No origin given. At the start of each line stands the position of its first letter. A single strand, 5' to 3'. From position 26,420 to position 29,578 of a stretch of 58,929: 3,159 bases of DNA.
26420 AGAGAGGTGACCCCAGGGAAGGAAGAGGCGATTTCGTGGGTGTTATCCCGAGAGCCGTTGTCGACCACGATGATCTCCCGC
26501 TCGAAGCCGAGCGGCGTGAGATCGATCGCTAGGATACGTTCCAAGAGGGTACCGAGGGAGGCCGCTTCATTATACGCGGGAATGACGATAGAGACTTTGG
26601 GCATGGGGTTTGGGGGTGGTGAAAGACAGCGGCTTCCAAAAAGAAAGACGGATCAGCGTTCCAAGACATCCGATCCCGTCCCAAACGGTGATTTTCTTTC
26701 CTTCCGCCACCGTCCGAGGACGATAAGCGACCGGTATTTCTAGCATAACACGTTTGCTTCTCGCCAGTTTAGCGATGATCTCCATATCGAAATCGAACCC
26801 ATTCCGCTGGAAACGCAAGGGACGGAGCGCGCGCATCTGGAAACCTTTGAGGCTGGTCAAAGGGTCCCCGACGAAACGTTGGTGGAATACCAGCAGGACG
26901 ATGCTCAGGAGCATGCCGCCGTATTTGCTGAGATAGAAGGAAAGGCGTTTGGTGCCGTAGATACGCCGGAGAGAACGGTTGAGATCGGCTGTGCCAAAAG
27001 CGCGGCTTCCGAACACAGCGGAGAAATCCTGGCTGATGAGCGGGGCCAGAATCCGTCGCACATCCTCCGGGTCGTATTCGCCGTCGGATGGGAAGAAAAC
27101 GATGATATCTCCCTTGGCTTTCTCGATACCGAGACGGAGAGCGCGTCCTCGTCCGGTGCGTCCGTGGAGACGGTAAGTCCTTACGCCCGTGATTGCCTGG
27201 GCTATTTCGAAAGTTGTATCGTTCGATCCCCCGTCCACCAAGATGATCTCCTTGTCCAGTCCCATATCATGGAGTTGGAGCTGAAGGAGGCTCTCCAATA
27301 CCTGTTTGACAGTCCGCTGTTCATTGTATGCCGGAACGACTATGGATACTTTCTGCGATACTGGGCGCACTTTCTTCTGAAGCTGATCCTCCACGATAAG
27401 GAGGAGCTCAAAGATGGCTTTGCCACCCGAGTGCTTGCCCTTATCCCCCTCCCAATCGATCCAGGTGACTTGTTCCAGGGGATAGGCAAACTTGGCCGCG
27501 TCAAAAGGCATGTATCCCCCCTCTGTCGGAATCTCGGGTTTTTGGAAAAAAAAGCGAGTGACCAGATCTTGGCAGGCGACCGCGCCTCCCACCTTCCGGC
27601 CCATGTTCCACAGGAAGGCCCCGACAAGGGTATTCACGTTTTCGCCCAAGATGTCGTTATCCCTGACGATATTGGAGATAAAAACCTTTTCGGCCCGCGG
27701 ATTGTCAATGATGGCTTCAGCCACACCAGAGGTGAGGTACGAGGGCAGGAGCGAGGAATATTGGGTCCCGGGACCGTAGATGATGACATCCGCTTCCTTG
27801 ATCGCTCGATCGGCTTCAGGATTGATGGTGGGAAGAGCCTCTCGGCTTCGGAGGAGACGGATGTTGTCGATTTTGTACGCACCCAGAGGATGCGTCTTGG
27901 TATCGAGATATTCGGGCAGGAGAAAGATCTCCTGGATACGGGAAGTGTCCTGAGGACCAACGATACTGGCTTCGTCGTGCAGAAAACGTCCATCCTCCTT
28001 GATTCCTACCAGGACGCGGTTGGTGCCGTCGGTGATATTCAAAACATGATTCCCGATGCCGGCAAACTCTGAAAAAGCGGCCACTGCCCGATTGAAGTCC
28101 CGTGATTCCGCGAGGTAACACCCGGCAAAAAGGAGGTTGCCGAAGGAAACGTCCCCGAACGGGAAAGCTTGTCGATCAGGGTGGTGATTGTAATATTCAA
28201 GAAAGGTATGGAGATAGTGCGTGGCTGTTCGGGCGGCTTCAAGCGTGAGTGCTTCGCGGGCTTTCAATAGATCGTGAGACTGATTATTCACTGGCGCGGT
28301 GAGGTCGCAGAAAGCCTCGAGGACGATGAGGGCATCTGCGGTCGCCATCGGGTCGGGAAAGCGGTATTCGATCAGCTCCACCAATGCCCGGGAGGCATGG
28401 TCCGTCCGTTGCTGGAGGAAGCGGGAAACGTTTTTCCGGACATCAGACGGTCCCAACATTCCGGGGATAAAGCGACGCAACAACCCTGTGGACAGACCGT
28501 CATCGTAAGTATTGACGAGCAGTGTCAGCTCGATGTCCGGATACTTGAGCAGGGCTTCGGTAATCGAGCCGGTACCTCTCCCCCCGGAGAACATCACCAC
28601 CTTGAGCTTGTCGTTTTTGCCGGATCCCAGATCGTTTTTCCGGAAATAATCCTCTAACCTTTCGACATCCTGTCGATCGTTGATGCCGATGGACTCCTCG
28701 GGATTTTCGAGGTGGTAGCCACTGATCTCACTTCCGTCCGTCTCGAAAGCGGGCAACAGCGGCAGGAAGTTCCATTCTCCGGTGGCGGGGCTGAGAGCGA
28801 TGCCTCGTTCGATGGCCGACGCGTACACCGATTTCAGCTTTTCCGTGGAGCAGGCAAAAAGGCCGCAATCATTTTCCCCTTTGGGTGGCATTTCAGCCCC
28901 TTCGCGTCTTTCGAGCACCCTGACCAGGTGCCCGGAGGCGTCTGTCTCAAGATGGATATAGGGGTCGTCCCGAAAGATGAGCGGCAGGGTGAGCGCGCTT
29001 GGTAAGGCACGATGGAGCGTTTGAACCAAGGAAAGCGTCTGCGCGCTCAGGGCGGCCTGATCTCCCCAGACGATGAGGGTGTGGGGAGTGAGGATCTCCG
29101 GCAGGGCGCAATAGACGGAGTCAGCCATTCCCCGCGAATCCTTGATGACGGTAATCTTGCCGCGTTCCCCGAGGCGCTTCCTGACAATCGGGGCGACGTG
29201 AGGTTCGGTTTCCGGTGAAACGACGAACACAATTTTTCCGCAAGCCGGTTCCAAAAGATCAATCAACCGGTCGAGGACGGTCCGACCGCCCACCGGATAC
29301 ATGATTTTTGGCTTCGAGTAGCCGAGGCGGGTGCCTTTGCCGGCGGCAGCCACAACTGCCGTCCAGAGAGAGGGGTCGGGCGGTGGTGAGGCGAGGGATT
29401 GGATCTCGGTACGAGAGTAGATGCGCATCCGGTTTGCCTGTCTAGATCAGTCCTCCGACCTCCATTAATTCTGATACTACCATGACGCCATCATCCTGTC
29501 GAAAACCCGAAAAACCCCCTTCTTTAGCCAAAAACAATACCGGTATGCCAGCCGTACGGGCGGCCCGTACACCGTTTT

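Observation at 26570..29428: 952-aa triple fusion: nucleotidyltransferase + CofD/YvcK-like phosphotransferase-fold domain + polyprenyl-phosphate-type GT2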

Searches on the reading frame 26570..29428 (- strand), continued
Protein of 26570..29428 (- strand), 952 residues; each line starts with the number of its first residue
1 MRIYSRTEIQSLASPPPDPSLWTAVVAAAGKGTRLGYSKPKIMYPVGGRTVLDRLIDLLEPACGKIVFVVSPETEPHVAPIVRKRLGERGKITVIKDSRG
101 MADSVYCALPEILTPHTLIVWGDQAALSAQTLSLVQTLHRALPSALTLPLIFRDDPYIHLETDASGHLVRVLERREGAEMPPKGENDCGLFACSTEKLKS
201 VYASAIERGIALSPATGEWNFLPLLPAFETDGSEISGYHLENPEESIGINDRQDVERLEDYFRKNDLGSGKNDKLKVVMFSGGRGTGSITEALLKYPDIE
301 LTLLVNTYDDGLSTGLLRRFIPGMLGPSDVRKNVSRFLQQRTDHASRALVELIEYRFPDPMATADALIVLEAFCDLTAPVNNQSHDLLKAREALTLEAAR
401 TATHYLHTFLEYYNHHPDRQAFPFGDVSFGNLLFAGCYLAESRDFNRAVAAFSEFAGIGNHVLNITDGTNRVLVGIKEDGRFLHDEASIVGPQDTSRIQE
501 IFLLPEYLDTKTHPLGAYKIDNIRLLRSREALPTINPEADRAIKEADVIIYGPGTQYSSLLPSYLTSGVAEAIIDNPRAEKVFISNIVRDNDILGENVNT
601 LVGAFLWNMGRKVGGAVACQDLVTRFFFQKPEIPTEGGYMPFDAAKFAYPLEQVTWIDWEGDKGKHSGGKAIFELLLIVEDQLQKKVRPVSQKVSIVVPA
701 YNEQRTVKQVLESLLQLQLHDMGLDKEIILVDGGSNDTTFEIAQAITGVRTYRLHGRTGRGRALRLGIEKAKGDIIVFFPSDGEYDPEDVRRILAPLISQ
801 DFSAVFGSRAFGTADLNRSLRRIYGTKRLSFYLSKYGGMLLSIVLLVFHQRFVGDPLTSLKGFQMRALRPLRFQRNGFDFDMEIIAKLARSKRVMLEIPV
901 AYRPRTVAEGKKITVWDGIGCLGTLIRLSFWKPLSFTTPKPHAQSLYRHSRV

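Call 49: search_protein_families(library=ncbifam, proteins=[L086:6776-8344:+, L086:4083-5882:+, L086:6023-6706:+], max_evalue=0.01)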
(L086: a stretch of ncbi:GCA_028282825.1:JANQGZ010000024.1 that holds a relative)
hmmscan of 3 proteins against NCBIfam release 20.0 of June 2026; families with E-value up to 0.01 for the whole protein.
L086:6776-8344:+ (522 aa): 34 families (the best 25 are shown)
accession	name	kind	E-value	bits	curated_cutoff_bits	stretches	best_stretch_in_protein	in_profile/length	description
TIGR02026.1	BchE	equivalog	1.8e-39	136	481.35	1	36-447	20-401/497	magnesium-protoporphyrin IX monomethyl ester anaerobic oxidative cyclase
NF038361.1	rSAM_Sden_1168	equivalog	2.3e-37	128.8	575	1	35-435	82-472/560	Sden_1168 family B12-binding radical SAM P-methyltransferase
TIGR03471.1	HpnJ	equivalog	9.3e-36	123.7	577.6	1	113-436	85-387/472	hopanoid biosynthesis associated radical SAM protein HpnJ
NF050148.1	rSAM_ApyD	equivalog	6.5e-35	120.6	750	1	114-442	92-399/645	RiPP biosynthesis radical SAM protein ApyD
TIGR04385.1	B12_rSAM_cofa1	equivalog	1.3e-23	83.9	450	1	242-399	198-352/438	B12 lower ligand biosynthesis radical SAM protein BzaD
TIGR04013.1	B12_SAM_MJ_1487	hypoth_equivalog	1.3e-23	83.5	251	2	98-282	45-194/382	TIGR04013 family B12-binding domain/radical SAM domain-containing protein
TIGR04479.1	bcpD_PhpK_rSAM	subfamily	2.2e-23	82.4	600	1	109-399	124-397/504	PhpK family radical SAM P-methyltransferase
TIGR04072.2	rSAM_ladder_B12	equivalog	6.4e-21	74.5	360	1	238-399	179-337/443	lipid biosynthesis B12-binding/radical SAM protein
TIGR04014.1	B12_SAM_MJ_0865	equivalog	8e-18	64.4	360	1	153-437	89-359/434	methyl-coenzyme M reductase glutamine C-methyltransferase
TIGR03975.1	rSAM_ocin_1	subfamily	9.6e-16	57.4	281.85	1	154-400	182-419/606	RiPP maturation radical SAM C-methyltransferase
NF033070.1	rSAM_AprD4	equivalog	8.6e-15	54.6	500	1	228-434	185-388/456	AprD4 family radical SAM diol-dehydratase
TIGR04295.1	B12_rSAM_oligo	hypoth_equivalog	4.5e-14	52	400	1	148-441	118-389/422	TIGR04295 family B12-binding domain-containing radical SAM protein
TIGR04367.1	HpnR_B12_rSAM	equivalog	4.7e-13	48.5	650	1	102-435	67-372/490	hopanoid C-3 methylase HpnR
TIGR04428.1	B12_rSAM_trp_MT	equivalog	8.2e-13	47.6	500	1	242-400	219-387/558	tryptophan 2-C-methyltransferase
NF045585.1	rSAM_slr0320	equivalog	6.9e-12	44.6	775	1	235-383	231-379/511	photosystem II high light acclimation radical SAM protein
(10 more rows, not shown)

L086:4083-5882:+ (599 aa): 0 families

L086:6023-6706:+ (227 aa): 26 families (the best 25 are shown)
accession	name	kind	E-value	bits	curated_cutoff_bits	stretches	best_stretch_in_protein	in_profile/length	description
NF040810.1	BenC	equivalog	4.7e-22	78.6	430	1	18-219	108-323/333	benzoate 1,2-dioxygenase electron transfer component BenC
NF045803.1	MethMoxFADbindMmoC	equivalog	4.3e-20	71.8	500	1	38-163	137-266/343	aromatic/alkene monooxygenase hydroxylase FAD-binding subunit MmoC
NF000796.0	PRK00054.1-1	equivalog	1.3e-19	70.5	224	1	15-216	4-194/254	dihydroorotate dehydrogenase electron transfer subunit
NF008178.0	PRK10926.1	equivalog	1.3e-17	64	390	1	18-214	8-228/248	ferredoxin--NADP(+) reductase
TIGR02160.1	PA_CoA_Oxy5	hypoth_equivalog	3.6e-16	58.9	420.8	1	34-152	27-147/352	1,2-phenylacetyl-CoA epoxidase subunit PaaE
NF000798.0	PRK00054.1-3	equivalog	3e-15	56.5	219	1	15-214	6-197/244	dihydroorotate dehydrogenase electron transfer subunit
NF009805.0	PRK13289.1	equivalog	1.5e-13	50.4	432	1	37-226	181-392/399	NO-inducible flavohemoprotein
NF008822.0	PRK11872.1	equivalog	7.8e-12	44.8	402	1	20-224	112-333/341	anthranilate 1,2-dioxygenase electron transfer component AntC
NF007964.0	PRK10684.1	equivalog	5.2e-11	42.1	383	1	31-217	26-228/333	NADH oxidoreductase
NF006220.0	PRK08345.1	subfamily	4e-10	39.4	395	1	15-134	14-133/294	cytochrome-c3 hydrogenase subunit gamma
NF040830.1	sulfhyd_ShyC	equivalog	1.7e-09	37.3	600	1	14-156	9-150/288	NAD(P)-dependent hydrogenase/sulfhydrogenase 2 subunit gamma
TIGR02911.1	sulfite_red_B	equivalog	2e-09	36.9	288.6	1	13-137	7-122/261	anaerobic sulfite reductase subunit AsrB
NF058606.1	GlBtMonoRdsGbcB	equivalog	2.4e-09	36.5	500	1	49-218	53-239/362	glycine betaine monooxygenase reductase subunit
NF004862.0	PRK06222.1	subfamily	1.1e-08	34.9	220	1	39-204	26-193/281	sulfide/dihydroorotate dehydrogenase-like FAD/NAD-binding protein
NF000797.0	PRK00054.1-2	equivalog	2.4e-07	30.3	270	1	13-204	13-207/267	dihydroorotate dehydrogenase electron transfer subunit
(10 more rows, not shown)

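Call 57: find_encoding_contigs(protein=window:26570-29428:-, flank=2000, max_places=3)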
Protein window:26570-29428:- (952 aa): no gene with exactly this product is on record in the collection.

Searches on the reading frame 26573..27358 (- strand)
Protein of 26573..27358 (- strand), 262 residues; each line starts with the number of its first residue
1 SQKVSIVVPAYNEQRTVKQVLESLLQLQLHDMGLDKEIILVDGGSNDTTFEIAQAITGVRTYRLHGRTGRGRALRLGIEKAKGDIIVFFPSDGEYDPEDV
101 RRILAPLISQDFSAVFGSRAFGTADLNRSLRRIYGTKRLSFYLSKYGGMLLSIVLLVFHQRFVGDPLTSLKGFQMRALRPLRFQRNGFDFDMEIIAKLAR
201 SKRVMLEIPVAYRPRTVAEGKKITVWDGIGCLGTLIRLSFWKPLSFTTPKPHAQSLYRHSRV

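Call 46: search_solved_structures(query=window:26573-27358:-, max_evalue=0.000001, show_alignments=2)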
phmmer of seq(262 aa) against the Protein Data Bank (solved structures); distinct sequences matched with E-value up to 0.000001: 15.
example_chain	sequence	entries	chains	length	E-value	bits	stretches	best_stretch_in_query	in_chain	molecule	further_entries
5mlz_A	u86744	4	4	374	5.6e-12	48.6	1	1-221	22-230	Dolichol monophosphate mannose synthase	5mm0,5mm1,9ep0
9bhc_C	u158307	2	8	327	3.4e-09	39.5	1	2-115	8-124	Undecaprenyl-phosphate 4-deoxy-4-formamido-L-arabinose transferase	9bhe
9hwj_A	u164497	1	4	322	4.3e-09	39.1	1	2-106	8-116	Undecaprenyl-phosphate 4-deoxy-4-formamido-L-arabinose transferase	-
8vxh_A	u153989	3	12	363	4.4e-09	39.1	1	2-115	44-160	Undecaprenyl-phosphate 4-deoxy-4-formamido-L-arabinose transferase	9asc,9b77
9omj_A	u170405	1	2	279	7.3e-09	38.4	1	4-99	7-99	Glycosyltransferase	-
9omh_A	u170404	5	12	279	7.4e-09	38.3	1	4-99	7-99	Glycosyltransferase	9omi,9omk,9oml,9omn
9omm_A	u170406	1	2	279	7.5e-09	38.3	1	4-99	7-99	Glycosyltransferase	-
8vh7_A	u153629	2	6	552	8.8e-09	38.1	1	4-109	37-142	Heparosan synthase B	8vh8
8viw_A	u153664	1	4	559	9e-09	38.1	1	4-109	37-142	Heparosan synthase B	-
4y6n_A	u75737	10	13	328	1.3e-07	34.3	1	3-108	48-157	Glucosyl-3-phosphoglycerate synthase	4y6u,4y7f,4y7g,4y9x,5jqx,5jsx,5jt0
3e25_A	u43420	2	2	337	1.3e-07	34.2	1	3-108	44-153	Putative uncharacterized protein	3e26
4ddz_A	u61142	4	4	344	1.4e-07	34.2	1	3-108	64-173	GLUCOSYL-3-PHOSPHOGLYCERATE SYNTHASE (GpgS) | Glucosyl-3-phosphoglycerate synthase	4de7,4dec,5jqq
7pdo_A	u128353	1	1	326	1.5e-07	34.1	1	3-110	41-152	Glucosyl-3-phosphoglycerate synthase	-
7p5l_A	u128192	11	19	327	1.5e-07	34.1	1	3-110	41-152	Glucosyl-3-phosphoglycerate synthase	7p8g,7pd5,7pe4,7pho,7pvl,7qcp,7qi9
3ckj_A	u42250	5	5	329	7e-07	31.9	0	3-111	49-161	Putative uncharacterized protein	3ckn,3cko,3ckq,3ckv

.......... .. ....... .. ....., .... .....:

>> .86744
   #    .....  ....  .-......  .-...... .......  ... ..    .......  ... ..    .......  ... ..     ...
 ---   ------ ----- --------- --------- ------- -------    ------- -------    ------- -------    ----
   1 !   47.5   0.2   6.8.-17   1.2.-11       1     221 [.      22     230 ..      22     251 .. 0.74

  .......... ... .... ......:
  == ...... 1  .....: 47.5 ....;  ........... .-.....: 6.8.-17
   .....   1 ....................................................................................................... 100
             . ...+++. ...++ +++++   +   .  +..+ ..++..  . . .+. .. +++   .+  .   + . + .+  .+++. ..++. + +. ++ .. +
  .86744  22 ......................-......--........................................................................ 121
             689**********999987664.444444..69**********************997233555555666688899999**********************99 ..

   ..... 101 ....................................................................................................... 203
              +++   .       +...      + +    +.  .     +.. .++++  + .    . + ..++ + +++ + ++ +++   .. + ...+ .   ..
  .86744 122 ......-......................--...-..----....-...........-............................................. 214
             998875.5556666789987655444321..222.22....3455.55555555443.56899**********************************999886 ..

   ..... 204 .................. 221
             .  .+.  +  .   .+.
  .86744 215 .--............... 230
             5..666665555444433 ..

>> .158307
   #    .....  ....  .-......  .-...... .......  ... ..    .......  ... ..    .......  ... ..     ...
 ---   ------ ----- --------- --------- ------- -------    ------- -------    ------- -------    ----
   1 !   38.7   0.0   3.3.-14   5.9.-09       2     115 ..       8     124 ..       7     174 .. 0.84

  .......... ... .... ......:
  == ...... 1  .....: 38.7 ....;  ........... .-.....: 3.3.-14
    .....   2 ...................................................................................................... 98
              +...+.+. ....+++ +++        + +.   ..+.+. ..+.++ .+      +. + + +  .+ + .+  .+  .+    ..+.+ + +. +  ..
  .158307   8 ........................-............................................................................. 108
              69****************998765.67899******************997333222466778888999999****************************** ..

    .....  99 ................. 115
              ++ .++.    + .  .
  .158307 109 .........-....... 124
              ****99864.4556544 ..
